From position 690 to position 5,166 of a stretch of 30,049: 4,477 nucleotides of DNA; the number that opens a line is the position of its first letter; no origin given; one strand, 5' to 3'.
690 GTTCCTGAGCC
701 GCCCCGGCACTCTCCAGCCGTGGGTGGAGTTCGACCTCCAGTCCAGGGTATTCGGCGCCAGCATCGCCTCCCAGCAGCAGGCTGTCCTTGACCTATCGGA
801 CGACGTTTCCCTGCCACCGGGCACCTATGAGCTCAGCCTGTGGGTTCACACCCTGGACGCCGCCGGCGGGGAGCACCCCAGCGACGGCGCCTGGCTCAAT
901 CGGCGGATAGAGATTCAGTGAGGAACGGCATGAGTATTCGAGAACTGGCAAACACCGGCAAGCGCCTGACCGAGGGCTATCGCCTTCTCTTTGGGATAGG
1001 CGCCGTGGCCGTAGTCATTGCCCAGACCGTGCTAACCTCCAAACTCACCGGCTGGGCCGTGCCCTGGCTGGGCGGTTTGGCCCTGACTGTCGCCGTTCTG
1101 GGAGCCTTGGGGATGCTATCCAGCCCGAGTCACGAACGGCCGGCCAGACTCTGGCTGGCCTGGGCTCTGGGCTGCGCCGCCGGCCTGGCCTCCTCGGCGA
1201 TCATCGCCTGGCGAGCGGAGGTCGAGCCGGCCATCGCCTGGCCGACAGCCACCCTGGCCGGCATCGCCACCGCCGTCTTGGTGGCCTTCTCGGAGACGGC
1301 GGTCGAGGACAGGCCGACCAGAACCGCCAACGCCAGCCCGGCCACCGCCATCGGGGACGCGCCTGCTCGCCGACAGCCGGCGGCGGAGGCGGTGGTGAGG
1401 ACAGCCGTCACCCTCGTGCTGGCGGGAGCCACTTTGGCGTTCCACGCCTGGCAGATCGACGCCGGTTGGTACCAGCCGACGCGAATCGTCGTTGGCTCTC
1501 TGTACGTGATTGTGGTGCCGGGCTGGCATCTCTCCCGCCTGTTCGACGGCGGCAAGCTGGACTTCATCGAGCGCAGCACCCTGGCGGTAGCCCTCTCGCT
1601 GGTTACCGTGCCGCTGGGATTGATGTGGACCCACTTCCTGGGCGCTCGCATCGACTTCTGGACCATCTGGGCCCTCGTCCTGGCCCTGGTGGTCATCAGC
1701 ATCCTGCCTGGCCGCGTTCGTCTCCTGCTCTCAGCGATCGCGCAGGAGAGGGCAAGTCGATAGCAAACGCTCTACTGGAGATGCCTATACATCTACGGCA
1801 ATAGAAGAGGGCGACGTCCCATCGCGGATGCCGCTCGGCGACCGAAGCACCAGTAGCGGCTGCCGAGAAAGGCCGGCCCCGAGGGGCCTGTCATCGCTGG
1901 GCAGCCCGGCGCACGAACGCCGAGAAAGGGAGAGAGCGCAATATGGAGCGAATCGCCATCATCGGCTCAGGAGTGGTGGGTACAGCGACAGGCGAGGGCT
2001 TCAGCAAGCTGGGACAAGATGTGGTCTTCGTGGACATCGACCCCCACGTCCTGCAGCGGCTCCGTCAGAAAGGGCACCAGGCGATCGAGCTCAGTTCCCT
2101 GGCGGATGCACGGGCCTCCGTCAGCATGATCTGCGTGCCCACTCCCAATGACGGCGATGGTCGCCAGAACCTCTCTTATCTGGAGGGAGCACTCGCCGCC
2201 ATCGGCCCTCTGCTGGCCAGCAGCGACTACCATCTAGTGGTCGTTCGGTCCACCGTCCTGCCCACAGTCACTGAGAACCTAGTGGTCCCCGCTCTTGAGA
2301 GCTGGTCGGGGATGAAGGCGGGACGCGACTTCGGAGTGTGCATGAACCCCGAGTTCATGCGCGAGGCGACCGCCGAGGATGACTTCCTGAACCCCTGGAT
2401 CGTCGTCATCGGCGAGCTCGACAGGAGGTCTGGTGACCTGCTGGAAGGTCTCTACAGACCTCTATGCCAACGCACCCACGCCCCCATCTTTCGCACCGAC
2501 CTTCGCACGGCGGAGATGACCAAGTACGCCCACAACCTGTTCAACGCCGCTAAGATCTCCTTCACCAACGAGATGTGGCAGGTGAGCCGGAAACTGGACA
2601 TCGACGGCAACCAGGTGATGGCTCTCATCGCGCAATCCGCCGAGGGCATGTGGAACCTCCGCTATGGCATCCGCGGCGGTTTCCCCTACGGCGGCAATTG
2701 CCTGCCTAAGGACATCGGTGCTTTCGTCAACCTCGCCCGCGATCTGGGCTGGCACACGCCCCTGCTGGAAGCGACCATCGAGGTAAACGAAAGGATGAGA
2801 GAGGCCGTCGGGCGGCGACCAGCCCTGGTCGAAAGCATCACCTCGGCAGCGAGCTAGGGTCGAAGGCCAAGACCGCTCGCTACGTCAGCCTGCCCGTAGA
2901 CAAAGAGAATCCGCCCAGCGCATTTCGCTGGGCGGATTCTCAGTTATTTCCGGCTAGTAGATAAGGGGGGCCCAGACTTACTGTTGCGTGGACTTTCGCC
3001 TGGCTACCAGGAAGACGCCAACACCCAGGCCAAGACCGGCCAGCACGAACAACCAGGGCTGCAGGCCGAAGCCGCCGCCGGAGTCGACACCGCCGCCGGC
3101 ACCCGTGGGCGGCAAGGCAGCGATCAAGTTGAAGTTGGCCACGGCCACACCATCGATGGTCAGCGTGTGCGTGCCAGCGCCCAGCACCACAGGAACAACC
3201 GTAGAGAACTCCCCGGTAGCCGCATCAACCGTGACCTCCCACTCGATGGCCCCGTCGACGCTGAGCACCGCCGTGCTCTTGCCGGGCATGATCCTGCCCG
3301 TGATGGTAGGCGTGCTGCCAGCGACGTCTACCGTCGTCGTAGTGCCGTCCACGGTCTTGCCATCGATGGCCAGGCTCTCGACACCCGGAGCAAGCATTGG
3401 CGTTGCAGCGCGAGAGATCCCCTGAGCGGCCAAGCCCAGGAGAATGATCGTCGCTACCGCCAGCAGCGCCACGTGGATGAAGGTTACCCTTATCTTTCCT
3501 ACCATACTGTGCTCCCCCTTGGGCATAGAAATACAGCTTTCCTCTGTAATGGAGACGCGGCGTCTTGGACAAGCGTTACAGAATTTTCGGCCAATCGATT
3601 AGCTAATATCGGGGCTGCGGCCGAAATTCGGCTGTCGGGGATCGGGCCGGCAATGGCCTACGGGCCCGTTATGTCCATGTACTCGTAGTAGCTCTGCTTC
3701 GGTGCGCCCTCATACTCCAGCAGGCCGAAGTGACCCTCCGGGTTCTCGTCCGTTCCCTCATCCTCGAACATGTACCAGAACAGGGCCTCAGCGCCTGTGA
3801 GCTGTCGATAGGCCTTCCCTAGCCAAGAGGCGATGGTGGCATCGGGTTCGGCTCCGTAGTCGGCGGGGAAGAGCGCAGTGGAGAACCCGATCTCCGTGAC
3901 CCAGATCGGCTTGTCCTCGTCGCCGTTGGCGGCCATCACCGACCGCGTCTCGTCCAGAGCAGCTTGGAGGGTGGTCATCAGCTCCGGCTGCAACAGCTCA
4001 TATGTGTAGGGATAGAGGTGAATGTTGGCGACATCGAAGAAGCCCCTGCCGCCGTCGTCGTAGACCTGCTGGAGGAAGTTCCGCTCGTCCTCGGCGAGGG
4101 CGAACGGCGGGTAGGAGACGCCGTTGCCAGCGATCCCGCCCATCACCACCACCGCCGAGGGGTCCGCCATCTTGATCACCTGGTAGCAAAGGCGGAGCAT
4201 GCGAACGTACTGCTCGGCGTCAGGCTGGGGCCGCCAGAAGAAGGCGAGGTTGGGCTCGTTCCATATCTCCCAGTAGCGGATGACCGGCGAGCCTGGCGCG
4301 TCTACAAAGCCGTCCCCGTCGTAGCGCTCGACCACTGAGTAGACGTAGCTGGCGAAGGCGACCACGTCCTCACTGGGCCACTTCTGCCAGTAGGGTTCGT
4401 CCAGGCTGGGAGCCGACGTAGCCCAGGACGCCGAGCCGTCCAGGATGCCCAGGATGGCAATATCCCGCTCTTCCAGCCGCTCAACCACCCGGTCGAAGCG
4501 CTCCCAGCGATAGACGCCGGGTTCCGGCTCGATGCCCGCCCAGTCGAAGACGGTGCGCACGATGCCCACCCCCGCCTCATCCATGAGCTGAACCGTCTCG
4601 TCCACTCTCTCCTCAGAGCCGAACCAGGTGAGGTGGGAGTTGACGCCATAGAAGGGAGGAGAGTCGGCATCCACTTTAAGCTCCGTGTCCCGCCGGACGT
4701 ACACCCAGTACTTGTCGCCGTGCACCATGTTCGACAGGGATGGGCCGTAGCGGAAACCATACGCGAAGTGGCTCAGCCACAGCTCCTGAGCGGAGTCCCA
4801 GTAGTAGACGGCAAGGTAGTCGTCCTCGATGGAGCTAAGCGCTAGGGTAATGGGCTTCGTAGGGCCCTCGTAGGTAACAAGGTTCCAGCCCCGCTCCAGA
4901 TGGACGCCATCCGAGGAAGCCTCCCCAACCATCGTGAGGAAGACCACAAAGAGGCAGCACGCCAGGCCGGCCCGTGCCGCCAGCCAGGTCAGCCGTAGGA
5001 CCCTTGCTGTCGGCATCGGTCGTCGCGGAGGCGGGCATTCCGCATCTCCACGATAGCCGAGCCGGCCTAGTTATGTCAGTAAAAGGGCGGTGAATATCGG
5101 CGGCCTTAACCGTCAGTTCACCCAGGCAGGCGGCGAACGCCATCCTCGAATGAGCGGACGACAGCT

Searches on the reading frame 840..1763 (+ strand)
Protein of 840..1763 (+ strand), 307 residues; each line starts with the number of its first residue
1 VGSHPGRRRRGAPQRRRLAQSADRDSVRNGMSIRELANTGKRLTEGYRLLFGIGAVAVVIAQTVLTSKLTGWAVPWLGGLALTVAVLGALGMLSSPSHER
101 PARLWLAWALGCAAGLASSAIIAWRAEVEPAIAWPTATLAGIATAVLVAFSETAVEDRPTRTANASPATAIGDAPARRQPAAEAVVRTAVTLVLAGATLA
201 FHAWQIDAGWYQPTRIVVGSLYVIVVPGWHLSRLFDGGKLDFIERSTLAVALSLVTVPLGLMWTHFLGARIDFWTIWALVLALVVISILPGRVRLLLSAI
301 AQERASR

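Call 91: search_protein_families(library=pfam, proteins=[window:840-1763:+], max_evalue=0.001)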
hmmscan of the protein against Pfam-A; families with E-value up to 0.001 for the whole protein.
window:840-1763:+ (307 aa): 1 family
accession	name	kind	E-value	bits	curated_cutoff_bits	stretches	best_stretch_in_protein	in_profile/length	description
PF07760.16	DUF1616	-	0.00051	19.8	31.6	1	211-294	19-116/307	Protein of unknown function (DUF1616)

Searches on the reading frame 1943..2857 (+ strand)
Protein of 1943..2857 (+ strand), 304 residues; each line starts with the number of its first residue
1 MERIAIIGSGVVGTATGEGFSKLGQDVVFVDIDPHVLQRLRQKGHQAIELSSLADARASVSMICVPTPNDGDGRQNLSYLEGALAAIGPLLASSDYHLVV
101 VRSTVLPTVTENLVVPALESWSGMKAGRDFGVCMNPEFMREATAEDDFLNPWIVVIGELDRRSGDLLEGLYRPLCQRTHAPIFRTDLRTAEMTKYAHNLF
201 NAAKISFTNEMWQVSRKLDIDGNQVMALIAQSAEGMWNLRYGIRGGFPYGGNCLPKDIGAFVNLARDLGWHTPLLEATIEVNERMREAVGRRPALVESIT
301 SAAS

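Call 91: search_protein_families(library=pfam, proteins=[window:1943-2857:+], max_evalue=0.001)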
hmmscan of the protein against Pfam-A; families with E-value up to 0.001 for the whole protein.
window:1943-2857:+ (304 aa): 10 families
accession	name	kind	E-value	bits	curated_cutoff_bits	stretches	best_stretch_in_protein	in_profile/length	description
PF03721.20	UDPG_MGDP_dh_N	-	1.3e-31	110.1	27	2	57-168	76-185/187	UDP-glucose/GDP-mannose dehydrogenase family, NAD binding domain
PF00984.24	UDPG_MGDP_dh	-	2.3e-24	85.8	25.4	1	188-283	1-93/94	UDP-glucose/GDP-mannose dehydrogenase family, central domain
PF14833.11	NAD_binding_11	-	1.1e-05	26.1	30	1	190-291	3-111/122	NAD-binding of NADP-dependent 3-hydroxyisobutyrate dehydrogenase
PF02254.24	TrkA_N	-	2.4e-05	25.1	23.8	1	4-50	1-47/116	TrkA-N domain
PF01262.27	AlaDh_PNT_C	-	0.00022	21.2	23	1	3-50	30-78/214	Alanine dehydrogenase/PNT, C-terminal domain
PF02558.23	ApbA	-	0.00031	20.8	22.2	1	4-46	1-42/150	Ketopantoate reductase PanE/ApbA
PF03807.23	F420_oxidored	-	0.00039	21.4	21.6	1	3-66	1-68/94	NADP oxidoreductase coenzyme F420-dependent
PF00070.33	Pyr_redox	-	0.00055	20.8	22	0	3-40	1-38/82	Pyridine nucleotide-disulphide oxidoreductase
PF02737.24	3HCDH_N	-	0.00076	19.9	22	0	4-49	2-47/180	3-hydroxyacyl-CoA dehydrogenase, NAD binding domain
PF07992.20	Pyr_redox_2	-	0.00078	19.4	26.1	0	2-43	143-184/291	Pyridine nucleotide-disulphide oxidoreductase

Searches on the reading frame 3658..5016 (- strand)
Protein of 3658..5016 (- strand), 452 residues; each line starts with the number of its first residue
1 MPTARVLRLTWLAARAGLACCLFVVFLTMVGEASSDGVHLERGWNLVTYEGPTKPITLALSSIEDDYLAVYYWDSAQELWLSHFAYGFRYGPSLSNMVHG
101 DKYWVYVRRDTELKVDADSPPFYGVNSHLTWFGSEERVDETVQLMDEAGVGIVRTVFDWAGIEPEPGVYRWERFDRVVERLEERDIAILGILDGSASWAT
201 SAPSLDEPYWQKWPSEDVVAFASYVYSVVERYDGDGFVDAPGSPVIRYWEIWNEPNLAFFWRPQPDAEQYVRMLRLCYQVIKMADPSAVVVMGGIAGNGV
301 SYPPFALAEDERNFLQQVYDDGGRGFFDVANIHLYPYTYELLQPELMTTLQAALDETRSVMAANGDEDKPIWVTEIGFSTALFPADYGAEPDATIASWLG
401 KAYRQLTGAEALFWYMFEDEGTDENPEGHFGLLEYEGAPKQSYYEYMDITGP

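Call 91: search_protein_families(library=pfam, proteins=[window:3658-5016:-], max_evalue=0.001)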
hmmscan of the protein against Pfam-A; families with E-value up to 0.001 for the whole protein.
window:3658-5016:- (452 aa): 4 families
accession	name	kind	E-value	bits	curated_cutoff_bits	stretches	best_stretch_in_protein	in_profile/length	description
PF02449.21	Glyco_hydro_42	-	6.3e-10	39.4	21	1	134-188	8-63/376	Beta-galactosidase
PF00150.24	Cellulase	-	2.2e-06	27.8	23.5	1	116-380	2-240/272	Cellulase (glycosyl hydrolase family 5)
PF01229.23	Glyco_hydro_39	-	0.00027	20.3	26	1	249-382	152-277/472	Glycosyl hydrolases family 39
PF11790.14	Glyco_hydro_cc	-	0.00066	19.8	21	0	252-429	72-222/237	Glycosyl hydrolase catalytic core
